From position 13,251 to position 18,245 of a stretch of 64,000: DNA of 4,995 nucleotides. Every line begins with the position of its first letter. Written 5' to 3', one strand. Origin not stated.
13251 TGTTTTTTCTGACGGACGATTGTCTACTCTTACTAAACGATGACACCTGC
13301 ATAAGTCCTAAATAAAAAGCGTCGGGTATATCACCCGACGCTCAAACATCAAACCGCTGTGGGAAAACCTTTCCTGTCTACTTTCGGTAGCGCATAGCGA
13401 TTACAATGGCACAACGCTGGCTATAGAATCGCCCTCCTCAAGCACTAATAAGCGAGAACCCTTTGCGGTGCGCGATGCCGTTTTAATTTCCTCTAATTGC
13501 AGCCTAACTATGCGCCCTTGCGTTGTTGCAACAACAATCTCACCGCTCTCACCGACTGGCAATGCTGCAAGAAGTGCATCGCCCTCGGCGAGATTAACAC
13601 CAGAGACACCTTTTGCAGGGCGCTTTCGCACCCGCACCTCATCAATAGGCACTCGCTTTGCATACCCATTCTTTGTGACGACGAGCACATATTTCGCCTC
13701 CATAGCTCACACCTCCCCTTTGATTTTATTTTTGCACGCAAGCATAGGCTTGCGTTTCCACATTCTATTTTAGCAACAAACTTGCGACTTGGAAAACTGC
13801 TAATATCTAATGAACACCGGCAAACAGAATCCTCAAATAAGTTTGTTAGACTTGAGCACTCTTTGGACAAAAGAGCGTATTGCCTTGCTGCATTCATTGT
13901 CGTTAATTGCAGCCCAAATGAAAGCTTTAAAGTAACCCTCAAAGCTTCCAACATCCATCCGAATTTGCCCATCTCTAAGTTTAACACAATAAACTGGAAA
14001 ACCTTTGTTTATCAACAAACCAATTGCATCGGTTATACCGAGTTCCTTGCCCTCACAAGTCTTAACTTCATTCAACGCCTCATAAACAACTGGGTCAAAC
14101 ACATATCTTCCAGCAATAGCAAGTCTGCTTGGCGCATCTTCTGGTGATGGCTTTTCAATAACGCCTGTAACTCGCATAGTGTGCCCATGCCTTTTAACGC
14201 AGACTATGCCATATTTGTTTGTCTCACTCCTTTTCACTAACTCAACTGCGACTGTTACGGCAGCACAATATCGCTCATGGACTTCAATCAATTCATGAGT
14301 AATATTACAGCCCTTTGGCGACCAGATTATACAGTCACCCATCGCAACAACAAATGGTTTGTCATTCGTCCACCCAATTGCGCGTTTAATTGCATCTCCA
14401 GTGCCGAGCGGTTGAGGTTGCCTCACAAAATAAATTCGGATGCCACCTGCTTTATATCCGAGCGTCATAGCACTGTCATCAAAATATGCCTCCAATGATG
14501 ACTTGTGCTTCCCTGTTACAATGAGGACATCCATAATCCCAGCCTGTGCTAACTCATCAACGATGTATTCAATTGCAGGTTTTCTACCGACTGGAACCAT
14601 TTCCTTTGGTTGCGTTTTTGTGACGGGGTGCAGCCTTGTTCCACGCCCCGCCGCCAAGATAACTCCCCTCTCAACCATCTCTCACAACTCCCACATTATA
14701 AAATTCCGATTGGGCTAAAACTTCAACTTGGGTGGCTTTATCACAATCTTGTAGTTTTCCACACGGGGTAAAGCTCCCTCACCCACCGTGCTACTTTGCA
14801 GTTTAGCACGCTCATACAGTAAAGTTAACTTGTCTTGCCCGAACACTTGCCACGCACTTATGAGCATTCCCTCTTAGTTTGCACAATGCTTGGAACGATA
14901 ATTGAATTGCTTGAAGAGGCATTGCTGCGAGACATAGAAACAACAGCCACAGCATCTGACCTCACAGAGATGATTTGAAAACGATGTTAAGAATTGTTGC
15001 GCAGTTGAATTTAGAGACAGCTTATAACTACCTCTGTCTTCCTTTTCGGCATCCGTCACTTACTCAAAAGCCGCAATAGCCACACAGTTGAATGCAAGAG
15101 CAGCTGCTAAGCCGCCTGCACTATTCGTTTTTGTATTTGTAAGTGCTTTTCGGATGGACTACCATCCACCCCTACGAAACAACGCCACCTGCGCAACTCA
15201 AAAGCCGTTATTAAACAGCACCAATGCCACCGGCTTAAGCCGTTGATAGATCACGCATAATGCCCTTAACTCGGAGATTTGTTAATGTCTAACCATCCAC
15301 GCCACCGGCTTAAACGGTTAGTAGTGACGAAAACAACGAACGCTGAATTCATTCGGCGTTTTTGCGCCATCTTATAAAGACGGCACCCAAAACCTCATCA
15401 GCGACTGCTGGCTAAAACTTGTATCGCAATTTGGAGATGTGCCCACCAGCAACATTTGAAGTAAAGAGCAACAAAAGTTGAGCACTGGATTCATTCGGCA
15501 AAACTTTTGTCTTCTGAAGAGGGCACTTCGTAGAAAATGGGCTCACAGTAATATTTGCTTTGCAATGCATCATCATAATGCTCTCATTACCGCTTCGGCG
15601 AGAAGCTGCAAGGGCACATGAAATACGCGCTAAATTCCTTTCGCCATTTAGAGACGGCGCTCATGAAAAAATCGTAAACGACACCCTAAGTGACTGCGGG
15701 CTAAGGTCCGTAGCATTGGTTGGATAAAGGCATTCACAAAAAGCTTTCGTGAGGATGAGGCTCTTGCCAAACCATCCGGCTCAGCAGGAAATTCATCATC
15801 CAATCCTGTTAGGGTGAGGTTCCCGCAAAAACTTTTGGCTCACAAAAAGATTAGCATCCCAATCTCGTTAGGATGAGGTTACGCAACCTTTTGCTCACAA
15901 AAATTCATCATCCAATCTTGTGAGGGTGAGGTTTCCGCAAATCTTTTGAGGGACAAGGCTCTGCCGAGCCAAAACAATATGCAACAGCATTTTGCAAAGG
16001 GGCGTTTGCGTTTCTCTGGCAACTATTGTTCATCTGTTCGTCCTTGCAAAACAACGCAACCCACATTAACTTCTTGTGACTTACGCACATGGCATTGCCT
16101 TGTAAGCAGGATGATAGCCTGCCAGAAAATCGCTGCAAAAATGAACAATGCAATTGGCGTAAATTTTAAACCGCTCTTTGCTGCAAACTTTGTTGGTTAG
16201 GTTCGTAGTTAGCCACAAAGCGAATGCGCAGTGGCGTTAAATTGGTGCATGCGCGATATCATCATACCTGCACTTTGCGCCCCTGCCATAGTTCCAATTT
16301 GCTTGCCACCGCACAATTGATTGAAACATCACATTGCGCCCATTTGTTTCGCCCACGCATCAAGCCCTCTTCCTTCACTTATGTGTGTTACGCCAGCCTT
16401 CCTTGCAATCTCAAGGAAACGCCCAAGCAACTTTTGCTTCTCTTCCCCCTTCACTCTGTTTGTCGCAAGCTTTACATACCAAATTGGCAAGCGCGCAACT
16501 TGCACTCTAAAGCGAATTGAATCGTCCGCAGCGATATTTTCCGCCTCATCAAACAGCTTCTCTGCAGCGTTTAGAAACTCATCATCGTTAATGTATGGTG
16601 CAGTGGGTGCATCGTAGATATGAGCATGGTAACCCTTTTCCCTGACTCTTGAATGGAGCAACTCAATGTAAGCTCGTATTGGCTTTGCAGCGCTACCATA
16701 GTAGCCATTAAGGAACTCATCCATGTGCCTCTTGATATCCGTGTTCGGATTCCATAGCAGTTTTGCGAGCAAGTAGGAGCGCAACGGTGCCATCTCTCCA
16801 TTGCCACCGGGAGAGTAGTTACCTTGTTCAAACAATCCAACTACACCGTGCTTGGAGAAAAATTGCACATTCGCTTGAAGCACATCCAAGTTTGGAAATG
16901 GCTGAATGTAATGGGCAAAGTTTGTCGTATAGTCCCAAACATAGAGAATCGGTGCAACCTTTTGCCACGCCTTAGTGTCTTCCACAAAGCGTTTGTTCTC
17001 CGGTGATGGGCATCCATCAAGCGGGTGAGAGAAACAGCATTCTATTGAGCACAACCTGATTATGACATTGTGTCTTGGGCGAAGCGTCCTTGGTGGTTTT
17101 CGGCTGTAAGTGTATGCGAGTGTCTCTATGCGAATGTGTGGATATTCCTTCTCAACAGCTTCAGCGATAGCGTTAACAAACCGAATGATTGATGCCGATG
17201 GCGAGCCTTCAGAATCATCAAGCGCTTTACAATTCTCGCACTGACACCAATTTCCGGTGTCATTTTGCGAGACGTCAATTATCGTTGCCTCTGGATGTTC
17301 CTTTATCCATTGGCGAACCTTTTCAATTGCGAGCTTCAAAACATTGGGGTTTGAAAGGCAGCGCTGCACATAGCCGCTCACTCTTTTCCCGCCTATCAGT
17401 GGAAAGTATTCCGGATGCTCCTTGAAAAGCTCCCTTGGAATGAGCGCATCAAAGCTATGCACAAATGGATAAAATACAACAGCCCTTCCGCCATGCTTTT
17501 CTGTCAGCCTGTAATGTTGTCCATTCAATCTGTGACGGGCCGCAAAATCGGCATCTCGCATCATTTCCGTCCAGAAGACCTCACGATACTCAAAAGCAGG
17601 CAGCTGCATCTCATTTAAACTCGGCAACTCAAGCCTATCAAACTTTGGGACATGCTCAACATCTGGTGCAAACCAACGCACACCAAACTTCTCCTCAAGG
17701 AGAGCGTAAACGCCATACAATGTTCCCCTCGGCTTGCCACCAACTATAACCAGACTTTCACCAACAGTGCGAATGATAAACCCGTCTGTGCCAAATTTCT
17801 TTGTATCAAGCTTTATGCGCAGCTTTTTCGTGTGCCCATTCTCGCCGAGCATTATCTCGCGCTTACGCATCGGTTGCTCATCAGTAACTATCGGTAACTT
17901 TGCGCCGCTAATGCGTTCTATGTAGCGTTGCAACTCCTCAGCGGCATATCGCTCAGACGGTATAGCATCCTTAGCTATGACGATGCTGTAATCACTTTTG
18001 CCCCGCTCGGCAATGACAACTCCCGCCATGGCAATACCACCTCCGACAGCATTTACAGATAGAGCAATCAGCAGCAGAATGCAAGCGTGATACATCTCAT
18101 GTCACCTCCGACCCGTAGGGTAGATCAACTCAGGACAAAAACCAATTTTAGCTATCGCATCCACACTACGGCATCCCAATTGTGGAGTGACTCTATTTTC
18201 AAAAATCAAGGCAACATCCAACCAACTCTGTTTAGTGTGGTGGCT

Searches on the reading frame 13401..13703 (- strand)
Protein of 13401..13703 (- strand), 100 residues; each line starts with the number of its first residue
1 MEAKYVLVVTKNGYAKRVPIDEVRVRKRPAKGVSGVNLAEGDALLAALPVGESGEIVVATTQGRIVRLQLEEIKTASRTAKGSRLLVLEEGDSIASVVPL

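Call 104: search_protein_families(library=pfam, proteins=[window:13401-13703:-], max_evalue=0.00001)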
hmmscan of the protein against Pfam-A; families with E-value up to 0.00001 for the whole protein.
window:13401-13703:- (100 aa): 1 family
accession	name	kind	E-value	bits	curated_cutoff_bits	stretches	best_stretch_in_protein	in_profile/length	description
PF03989.18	DNA_gyraseA_C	-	2.3e-28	97.8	27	2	5-50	2-47/48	DNA gyrase C-terminal domain, beta-propeller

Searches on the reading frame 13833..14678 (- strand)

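Call 10: search_protein_families(library=pfam, proteins=[window:13833-14678:-], max_evalue=0.00001)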
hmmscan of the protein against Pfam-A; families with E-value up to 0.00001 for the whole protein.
window:13833-14678:- (281 aa): 2 families
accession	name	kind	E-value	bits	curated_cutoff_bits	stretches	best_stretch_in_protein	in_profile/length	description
PF00483.29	NTP_transferase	-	1.5e-37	129.9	21.2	1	5-253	2-239/245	Nucleotidyl transferase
PF12804.13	NTP_transf_3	-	4.4e-13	50.2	27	1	5-124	1-104/160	MobA-like NTP transferase domain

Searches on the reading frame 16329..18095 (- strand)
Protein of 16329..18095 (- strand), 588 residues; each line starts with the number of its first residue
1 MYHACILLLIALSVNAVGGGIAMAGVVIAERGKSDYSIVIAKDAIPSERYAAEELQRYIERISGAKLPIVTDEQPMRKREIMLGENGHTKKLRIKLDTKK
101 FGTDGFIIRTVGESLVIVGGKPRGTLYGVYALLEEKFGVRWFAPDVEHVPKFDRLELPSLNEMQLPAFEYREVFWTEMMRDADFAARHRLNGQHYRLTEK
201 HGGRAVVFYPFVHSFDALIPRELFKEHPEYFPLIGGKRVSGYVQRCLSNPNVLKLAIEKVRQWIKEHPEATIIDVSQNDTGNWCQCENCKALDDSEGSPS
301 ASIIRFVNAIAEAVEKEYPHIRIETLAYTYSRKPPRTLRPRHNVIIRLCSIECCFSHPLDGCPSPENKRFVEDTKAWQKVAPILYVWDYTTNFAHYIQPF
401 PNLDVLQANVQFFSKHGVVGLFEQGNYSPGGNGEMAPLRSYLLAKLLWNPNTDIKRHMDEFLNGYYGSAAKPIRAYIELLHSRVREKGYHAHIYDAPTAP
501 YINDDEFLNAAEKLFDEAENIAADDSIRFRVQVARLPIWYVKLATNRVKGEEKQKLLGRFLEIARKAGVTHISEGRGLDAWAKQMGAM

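Call 10: search_protein_families(library=pfam, proteins=[window:16329-18095:-], max_evalue=0.00001)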
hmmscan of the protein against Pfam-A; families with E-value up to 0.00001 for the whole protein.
window:16329-18095:- (588 aa): 2 families
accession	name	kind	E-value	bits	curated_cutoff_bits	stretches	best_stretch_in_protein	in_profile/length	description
PF16126.11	DUF4838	-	9.1e-104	347.5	26.6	1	141-477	1-324/325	Domain of unknown function (DUF4838)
PF03648.19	Glyco_hydro_67N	-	2.4e-12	47.6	24.3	1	37-132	23-120/120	Glycosyl hydrolase family 67 N-terminus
